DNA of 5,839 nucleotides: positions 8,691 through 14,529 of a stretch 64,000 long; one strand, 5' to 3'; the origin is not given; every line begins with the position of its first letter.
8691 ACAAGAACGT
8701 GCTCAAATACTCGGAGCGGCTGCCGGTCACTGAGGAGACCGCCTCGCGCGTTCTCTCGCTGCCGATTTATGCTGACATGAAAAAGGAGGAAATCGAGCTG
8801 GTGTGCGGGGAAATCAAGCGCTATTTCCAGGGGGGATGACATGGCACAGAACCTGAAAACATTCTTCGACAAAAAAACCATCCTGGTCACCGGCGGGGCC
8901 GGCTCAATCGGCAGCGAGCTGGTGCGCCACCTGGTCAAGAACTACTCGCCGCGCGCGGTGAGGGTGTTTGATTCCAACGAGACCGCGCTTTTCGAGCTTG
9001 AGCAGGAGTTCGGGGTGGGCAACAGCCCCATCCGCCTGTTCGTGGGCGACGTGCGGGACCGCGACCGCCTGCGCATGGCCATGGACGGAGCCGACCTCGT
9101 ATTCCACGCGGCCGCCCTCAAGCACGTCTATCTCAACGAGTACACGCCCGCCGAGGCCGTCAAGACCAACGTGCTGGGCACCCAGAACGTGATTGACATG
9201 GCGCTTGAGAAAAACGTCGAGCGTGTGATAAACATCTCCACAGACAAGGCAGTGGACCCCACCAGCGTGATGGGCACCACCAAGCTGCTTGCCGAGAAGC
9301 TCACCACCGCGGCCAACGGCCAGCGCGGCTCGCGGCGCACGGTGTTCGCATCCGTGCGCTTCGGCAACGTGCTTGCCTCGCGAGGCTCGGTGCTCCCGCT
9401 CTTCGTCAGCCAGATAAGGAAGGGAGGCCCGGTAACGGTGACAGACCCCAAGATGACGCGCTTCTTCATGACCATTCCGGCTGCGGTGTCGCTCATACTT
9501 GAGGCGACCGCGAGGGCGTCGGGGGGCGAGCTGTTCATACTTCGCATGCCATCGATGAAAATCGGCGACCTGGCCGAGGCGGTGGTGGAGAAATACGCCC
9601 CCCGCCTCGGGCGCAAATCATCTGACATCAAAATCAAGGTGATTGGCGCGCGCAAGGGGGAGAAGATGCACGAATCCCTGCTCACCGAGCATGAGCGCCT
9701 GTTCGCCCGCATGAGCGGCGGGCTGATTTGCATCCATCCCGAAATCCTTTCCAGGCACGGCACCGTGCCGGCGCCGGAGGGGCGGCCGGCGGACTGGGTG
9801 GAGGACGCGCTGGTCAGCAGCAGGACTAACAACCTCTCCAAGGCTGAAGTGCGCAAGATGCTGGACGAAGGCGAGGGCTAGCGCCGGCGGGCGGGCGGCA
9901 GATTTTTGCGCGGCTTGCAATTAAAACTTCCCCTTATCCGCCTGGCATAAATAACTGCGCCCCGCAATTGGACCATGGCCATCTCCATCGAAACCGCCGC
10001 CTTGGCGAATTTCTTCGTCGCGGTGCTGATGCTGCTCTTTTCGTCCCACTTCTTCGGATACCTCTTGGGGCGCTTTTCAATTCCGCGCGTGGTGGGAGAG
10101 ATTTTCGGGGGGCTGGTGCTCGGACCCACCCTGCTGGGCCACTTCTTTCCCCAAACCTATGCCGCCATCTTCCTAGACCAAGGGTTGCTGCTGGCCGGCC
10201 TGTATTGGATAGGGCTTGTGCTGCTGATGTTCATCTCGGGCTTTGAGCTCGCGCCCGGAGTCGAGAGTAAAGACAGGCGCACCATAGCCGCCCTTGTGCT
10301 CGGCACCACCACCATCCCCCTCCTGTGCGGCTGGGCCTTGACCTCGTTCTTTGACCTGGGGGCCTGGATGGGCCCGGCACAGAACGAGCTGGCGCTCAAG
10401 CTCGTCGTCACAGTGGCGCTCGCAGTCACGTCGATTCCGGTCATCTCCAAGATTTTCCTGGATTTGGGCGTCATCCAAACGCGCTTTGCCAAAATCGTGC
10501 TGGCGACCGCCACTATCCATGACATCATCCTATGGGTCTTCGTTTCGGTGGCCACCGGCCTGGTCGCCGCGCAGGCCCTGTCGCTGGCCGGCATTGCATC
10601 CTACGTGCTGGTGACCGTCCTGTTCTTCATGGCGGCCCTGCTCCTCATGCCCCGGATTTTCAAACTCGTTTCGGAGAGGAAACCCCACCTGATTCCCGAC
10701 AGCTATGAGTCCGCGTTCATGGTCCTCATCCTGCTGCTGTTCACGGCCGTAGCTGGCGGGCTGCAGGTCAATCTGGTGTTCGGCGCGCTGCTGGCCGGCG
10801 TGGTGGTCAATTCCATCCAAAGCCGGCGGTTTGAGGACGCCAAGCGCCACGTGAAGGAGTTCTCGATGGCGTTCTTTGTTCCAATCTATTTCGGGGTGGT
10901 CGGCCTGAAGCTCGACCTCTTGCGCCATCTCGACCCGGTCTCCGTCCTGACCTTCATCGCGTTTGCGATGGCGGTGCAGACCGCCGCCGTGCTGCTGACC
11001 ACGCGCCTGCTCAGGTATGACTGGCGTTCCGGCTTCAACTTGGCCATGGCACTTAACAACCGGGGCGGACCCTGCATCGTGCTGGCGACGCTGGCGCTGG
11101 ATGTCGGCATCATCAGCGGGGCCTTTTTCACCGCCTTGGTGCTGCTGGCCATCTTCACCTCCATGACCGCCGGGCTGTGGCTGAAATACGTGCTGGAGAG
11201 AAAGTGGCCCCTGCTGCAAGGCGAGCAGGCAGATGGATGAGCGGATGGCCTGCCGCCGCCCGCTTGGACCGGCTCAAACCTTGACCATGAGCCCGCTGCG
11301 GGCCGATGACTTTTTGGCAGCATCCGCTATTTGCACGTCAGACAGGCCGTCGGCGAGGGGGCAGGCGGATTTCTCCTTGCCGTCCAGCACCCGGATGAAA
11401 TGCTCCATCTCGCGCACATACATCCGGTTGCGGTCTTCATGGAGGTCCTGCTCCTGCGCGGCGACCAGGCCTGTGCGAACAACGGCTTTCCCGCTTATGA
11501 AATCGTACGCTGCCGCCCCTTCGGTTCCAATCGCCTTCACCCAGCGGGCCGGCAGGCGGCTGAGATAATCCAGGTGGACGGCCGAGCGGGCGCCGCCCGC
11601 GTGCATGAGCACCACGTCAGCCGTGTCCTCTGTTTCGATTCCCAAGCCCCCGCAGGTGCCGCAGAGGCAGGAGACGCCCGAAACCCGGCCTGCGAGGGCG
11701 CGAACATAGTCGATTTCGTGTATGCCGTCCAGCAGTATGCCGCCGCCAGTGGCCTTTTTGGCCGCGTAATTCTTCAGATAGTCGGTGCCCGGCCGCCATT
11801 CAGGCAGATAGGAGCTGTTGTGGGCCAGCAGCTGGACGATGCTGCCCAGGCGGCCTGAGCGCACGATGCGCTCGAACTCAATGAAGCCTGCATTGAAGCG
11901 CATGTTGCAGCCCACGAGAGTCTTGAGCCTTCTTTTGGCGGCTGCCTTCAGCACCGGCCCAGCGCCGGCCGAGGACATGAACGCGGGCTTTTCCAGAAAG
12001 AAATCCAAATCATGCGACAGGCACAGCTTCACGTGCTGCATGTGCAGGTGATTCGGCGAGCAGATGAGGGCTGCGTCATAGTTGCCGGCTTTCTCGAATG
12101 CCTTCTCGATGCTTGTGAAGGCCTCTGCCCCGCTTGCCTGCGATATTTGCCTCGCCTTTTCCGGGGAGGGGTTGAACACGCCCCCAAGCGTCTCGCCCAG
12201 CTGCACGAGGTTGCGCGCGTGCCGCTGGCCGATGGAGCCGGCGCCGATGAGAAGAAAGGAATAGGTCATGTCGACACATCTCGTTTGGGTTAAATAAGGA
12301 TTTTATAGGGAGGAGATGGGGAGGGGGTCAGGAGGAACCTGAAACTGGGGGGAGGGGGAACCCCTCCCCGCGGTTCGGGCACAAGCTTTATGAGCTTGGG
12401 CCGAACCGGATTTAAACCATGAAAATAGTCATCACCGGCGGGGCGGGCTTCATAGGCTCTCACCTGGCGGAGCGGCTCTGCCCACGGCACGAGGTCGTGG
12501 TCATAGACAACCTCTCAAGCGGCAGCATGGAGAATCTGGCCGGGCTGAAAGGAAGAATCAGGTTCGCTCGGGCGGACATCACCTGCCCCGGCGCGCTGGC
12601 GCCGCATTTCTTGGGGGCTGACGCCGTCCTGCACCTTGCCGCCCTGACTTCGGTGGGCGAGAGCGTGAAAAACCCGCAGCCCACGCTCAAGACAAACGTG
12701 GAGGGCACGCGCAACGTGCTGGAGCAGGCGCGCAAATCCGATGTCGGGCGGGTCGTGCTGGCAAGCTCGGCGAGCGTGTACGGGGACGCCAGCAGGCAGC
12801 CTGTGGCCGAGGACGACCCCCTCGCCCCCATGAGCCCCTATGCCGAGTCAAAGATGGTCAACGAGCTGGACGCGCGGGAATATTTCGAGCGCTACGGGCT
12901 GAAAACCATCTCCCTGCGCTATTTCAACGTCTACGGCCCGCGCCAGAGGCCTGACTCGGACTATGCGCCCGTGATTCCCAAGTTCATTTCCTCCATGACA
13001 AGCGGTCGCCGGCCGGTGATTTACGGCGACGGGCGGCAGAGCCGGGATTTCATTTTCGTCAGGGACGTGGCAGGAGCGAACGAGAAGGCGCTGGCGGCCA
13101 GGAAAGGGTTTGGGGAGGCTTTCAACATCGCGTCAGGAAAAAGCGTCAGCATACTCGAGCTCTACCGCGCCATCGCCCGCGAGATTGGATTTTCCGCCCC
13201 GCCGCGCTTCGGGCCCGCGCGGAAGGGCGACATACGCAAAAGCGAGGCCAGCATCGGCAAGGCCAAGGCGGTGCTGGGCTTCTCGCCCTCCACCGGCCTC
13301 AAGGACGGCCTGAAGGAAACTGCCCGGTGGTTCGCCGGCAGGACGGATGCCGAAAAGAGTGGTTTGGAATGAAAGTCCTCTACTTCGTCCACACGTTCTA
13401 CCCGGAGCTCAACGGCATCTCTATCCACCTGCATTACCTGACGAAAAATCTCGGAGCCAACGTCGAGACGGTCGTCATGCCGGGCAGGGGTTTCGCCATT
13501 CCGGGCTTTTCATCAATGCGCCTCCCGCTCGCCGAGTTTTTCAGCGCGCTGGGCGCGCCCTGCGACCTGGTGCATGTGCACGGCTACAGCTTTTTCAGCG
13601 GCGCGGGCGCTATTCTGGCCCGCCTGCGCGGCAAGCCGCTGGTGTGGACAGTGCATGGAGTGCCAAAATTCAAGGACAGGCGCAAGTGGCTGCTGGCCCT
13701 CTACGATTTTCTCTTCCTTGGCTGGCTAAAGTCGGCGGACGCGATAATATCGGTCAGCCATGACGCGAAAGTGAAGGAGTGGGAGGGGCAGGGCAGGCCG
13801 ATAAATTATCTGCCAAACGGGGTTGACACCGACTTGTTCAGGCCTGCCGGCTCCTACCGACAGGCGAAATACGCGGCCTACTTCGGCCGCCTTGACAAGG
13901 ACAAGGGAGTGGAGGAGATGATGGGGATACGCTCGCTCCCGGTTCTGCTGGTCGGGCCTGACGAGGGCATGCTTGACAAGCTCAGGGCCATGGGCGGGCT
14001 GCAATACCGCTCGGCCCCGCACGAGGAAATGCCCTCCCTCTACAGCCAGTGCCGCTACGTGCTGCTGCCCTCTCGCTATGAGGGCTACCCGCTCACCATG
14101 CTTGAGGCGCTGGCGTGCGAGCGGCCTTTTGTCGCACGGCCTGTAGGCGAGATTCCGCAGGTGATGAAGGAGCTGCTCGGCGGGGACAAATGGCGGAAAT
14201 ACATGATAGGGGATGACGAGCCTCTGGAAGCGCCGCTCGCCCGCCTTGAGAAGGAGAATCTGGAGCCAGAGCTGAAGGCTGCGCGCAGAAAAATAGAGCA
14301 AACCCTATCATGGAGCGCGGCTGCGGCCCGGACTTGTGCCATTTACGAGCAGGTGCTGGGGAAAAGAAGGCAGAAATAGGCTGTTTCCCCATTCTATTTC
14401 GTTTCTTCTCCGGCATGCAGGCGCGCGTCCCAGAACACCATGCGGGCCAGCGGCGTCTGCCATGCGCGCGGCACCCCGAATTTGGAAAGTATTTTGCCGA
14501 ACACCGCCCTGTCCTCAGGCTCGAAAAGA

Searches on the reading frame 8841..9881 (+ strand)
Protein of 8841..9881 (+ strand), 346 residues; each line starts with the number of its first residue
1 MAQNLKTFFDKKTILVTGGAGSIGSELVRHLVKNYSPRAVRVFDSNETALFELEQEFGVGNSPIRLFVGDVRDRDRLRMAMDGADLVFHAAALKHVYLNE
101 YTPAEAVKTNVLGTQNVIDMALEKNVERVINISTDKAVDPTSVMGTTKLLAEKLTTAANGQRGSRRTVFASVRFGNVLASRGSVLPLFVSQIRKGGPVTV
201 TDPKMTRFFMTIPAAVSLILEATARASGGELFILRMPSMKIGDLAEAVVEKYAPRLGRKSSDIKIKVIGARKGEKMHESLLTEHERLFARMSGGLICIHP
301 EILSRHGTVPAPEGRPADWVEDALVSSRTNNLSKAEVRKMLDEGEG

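Call 4: search_protein_families(library=pfam, proteins=[window:8841-9881:+], max_evalue=0.001)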
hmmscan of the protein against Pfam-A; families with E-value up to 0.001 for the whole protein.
window:8841-9881:+ (346 aa): 11 families
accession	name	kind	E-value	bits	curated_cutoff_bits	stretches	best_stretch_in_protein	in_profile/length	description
PF02719.21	Polysacc_synt_2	-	1.5e-104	349.7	20.2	1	14-286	1-279/293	Polysaccharide biosynthesis protein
PF01370.27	Epimerase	-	5.8e-25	88.5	20.9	1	14-223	1-225/240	NAD dependent epimerase/dehydratase family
PF01073.25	3Beta_HSD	-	6.9e-23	81.5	22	1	15-140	1-122/280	3-beta hydroxysteroid dehydrogenase/isomerase family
PF16363.11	GDP_Man_Dehyd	-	1.2e-14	54.9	27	1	15-135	1-130/332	GDP-mannose 4,6 dehydratase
PF13460.12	NAD_binding_10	-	6.3e-11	42.9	27.2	1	18-140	1-104/184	NAD(P)H-binding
PF04321.23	RmlD_sub_bind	-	6e-10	39.1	27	1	13-140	2-121/287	RmlD substrate binding domain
PF05368.20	NmrA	-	3.7e-09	37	27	1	11-203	2-179/298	NmrA-like family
PF07993.18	NAD_binding_4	-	4.3e-08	33.1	20.1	1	16-143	1-145/258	Male sterility protein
PF00106.31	adh_short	-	4.9e-07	29.9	26.6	1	12-142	1-144/195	short chain dehydrogenase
PF01488.26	Shikimate_DH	-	0.00011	22.7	24.3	1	8-131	9-122/138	Shikimate / quinate 5-dehydrogenase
PF08659.16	KR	-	0.00053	20.4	22.6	1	13-132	2-134/180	KR domain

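Call 5: search_protein_families(library=ncbifam, proteins=[window:8841-9881:+], max_evalue=0.00001)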
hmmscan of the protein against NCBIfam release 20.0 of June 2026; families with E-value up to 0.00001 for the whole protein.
window:8841-9881:+ (346 aa): 21 families
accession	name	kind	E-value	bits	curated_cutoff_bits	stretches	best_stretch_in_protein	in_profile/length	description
TIGR03589.1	PseB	equivalog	1.7e-91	306.6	407.75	1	8-305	1-286/324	UDP-N-acetylglucosamine 4,6-dehydratase (inverting)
TIGR04130.1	FnlA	equivalog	1.4e-69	234.6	730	1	9-302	2-286/337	UDP-N-acetylglucosamine 4,6-dehydratase/5-epimerase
TIGR04180.1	EDH_00030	hypoth_equivalog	2.4e-20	72.8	475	1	14-136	1-123/297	NAD-dependent 4,6-dehydratase LegB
TIGR03466.1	HpnA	hypoth_equivalog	7.4e-18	64.5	367.65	1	13-138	2-117/327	hopanoid-associated sugar epimerase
TIGR01181.1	dTDP_gluc_dehyt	equivalog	4.7e-15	55.5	365.1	1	14-136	2-127/321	dTDP-glucose 4,6-dehydratase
NF042422.1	oxyalk_red_OleD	equivalog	2.1e-13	50.4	580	1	14-137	3-113/329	2-alkyl-3-oxoalkanoate reductase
TIGR02622.1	CDP_4_6_dhtase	equivalog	1.1e-12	47.8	278.45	1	8-139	1-134/352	CDP-glucose 4,6-dehydratase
TIGR01179.1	galE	equivalog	6.4e-12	44.9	262.3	1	14-134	2-121/332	UDP-glucose 4-epimerase GalE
NF052578.1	StrlDmthSdmBMthl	equivalog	6.9e-12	45.8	600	1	13-138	2-117/328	sterol demethylase protein SdmB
NF041293.1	G6PDh_Azf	equivalog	3.4e-11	43.1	400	1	12-139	3-120/252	NAD-dependent glucose-6-phosphate dehydrogenase Azf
NF042423.1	oxyalk_red_Shew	equivalog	4.2e-11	42.5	580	1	12-135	9-119/331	2-alkyl-3-oxoalkanoate reductase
TIGR01214.1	rmlD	equivalog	2.2e-09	36.8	224.05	1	13-139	1-105/285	dTDP-4-dehydrorhamnose reductase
NF007490.0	PRK10084.1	subfamily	6.6e-09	35.2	649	1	14-122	3-112/361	dTDP-glucose 4,6-dehydratase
NF007582.0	PRK10217.1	equivalog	5.7e-08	32.2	698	1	12-121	2-112/355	dTDP-glucose 4,6-dehydratase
NF043036.1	ErythonDh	equivalog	2.8e-07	30.1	325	1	14-126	3-116/321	D-erythronate dehydrogenase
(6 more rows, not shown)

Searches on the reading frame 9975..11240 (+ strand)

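Call 4: search_protein_families(library=pfam, proteins=[window:9975-11240:+], max_evalue=0.001)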
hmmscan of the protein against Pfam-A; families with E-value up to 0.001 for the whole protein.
window:9975-11240:+ (421 aa): 1 family
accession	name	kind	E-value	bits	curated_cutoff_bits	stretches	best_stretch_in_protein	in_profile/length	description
PF00999.27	Na_H_Exchanger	-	4.4e-40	138.1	26.2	1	24-408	4-374/375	Sodium/hydrogen exchanger, transmembrane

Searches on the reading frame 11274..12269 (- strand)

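Call 4: search_protein_families(library=pfam, proteins=[window:11274-12269:-], max_evalue=0.001)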
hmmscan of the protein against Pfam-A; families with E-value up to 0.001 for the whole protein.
window:11274-12269:- (331 aa): 4 families
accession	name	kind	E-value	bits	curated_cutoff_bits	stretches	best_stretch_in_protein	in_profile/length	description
PF01408.29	GFO_IDH_MocA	-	6.3e-20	72.5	24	1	5-119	3-118/120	Oxidoreductase family, NAD-binding Rossmann fold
PF22725.1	GFO_IDH_MocA_C3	-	2.9e-16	60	27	1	132-253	4-123/124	GFO/IDH/MocA C-terminal domain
PF02894.22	GFO_IDH_MocA_C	-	4.7e-10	40.1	22.9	1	136-326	4-214/218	Oxidoreductase family, C-terminal alpha/beta domain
PF03435.24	Sacchrp_dh_NADP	-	0.00094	20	25.1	0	6-88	2-93/129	Saccharopine dehydrogenase NADP binding domain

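Call 5: search_protein_families(library=ncbifam, proteins=[window:11274-12269:-], max_evalue=0.00001)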
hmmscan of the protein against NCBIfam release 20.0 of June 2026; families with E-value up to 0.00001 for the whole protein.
window:11274-12269:- (331 aa): 6 families
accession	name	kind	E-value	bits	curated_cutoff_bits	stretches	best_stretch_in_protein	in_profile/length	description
TIGR04380.1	myo_inos_iolG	equivalog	1.1e-35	123.1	355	1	5-324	4-325/330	inositol 2-dehydrogenase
NF040723.1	UDP-GlcNAcDh_Arch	equivalog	1.6e-24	87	450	1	7-321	5-300/302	UDP-N-acetylglucosamine 3-dehydrogenase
NF041392.1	XylDh_Gfo6_Halo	equivalog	4e-12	45.6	350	1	34-322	50-342/350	D-xylose 1-dehydrogenase Gfo6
NF052479.1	LevoglcsnDh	equivalog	3e-09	36.1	650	1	36-204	46-213/386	levoglucosan dehydrogenase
NF007574.0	PRK10206.1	equivalog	1.5e-08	34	352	1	51-200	53-194/345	oxidoreductase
NF052679.1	InsChiInosDhIolG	equivalog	4.9e-07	29.1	540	1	1-146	1-150/343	bifunctional inositol 2-dehydrogenase/D-chiro-inositol 1-dehydrogenase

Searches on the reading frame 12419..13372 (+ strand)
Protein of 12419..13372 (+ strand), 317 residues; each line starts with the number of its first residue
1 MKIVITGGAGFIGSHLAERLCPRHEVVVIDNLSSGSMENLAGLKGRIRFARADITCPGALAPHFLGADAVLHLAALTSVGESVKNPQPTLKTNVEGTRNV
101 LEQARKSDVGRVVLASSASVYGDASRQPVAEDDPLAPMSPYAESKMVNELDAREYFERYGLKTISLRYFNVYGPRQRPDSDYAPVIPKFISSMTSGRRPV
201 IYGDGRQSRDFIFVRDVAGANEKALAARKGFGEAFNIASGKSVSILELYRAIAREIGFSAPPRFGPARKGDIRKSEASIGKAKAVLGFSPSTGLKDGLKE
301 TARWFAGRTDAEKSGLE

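Call 9: search_protein_families(library=pfam, proteins=[window:12419-13372:+], max_evalue=0.00001)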
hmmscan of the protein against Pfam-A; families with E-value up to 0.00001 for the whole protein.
window:12419-13372:+ (317 aa): 7 families
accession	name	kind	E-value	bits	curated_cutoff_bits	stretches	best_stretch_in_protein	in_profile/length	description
PF01370.27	Epimerase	-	6.3e-63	212.8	20.9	1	3-238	1-240/240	NAD dependent epimerase/dehydratase family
PF16363.11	GDP_Man_Dehyd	-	1.5e-57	196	27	1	5-301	2-332/332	GDP-mannose 4,6 dehydratase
PF01073.25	3Beta_HSD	-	1.3e-23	83.9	22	1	4-228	1-230/280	3-beta hydroxysteroid dehydrogenase/isomerase family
PF02719.21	Polysacc_synt_2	-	1.1e-14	54.7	20.2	1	3-259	1-250/293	Polysaccharide biosynthesis protein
PF04321.23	RmlD_sub_bind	-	1.7e-13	50.8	27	1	1-159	1-143/287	RmlD substrate binding domain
PF07993.18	NAD_binding_4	-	3.6e-10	39.9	20.1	1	67-213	89-250/258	Male sterility protein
PF13460.12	NAD_binding_10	-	3.2e-09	37.4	27.2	1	7-145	1-124/184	NAD(P)H-binding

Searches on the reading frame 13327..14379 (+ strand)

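Call 9: search_protein_families(library=pfam, proteins=[window:13327-14379:+], max_evalue=0.00001)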
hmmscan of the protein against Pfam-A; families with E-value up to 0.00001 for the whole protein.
window:13327-14379:+ (350 aa): 4 families
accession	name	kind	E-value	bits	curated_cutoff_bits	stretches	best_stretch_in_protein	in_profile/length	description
PF13439.12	Glyco_transf_4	-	4.8e-16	59.7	28.5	1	68-169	68-169/170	Glycosyltransferase Family 4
PF13692.12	Glyco_trans_1_4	-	8.6e-12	46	27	1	200-282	26-117/142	Glycosyl transferases group 1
PF00534.26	Glycos_transf_1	-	1e-10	41.9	26.4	1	230-282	81-133/172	Glycosyl transferases group 1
PF13579.12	Glyco_trans_4_4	-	5e-09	37.1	29.7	1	46-148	42-139/158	Glycosyl transferase 4-like domain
